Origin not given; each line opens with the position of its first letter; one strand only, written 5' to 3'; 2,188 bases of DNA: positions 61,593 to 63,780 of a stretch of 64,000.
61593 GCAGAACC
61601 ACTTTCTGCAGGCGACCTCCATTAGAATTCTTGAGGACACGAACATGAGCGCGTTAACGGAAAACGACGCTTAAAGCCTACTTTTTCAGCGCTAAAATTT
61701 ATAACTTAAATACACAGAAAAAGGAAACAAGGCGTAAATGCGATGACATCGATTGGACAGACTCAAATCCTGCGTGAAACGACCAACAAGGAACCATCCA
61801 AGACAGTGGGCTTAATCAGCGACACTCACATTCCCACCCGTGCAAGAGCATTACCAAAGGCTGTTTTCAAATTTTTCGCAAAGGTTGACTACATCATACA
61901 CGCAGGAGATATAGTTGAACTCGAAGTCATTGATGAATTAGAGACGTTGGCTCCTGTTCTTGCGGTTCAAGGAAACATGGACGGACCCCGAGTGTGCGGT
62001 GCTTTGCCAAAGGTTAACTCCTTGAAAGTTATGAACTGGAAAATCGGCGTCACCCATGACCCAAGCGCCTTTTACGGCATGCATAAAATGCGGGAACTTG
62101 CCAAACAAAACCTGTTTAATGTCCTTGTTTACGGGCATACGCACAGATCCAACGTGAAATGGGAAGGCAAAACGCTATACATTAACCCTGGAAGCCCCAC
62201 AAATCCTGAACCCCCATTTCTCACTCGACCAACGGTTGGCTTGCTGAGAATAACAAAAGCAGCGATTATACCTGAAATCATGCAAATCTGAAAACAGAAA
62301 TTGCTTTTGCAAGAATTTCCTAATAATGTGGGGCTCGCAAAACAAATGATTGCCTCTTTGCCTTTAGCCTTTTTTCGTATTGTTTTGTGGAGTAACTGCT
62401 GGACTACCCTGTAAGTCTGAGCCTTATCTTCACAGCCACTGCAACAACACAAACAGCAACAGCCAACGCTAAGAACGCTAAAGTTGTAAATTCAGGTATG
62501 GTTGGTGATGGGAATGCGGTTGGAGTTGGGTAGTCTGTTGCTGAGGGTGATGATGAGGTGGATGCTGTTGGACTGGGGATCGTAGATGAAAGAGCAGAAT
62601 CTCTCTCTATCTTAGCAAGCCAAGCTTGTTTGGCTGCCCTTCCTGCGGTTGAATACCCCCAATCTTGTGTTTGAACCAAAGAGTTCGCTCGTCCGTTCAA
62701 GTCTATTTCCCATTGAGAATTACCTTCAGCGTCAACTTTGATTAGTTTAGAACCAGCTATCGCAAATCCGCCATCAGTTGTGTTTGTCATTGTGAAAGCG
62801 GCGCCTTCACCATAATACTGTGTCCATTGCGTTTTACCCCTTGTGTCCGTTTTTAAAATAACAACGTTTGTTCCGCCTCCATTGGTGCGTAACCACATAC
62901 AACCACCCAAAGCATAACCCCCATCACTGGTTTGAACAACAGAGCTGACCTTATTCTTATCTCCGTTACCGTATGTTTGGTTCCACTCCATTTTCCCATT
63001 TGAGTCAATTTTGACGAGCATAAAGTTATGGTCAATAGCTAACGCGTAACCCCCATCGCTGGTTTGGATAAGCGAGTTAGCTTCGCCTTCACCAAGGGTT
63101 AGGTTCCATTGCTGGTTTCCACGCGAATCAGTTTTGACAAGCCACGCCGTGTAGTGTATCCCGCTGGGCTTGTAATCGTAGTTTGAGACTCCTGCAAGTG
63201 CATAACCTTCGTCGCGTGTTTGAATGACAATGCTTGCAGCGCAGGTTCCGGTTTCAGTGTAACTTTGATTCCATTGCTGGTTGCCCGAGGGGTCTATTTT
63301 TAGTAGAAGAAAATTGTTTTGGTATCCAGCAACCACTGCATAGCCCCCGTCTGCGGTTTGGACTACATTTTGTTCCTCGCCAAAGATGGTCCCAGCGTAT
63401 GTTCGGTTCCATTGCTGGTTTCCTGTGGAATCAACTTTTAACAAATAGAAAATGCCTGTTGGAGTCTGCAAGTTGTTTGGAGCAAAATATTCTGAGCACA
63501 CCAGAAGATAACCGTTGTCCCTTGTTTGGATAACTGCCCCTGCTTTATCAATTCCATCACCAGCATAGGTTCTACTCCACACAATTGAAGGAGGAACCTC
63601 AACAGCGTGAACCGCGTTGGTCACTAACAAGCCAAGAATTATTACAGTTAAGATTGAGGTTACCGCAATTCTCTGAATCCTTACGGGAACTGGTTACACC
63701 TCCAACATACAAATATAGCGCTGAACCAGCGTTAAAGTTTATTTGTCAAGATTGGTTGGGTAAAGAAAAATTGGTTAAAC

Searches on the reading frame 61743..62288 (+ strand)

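Call 39: search_protein_families(library=pfam, proteins=[window:61743-62288:+])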
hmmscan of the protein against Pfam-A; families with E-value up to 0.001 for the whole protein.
window:61743-62288:+ (182 aa): 2 families
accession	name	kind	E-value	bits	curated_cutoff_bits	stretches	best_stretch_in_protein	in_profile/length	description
PF12850.12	Metallophos_2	-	5.3e-33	114.6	27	1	22-169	3-150/154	Calcineurin-like phosphoesterase superfamily domain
PF00149.33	Metallophos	-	3.9e-09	37.6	21.5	1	21-82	2-72/191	Calcineurin-like phosphoesterase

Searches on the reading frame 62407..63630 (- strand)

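Call 39: search_protein_families(library=pfam, proteins=[window:62407-63630:-])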
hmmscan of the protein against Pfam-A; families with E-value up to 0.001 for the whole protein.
window:62407-63630:- (408 aa): 1 family
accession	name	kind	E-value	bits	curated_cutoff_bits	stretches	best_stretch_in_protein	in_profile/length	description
PF13570.13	Beta-prop_ACSF4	-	5.6e-05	23.1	133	0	63-135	197-264/329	Beta-alanine-activating enzyme, beta-propeller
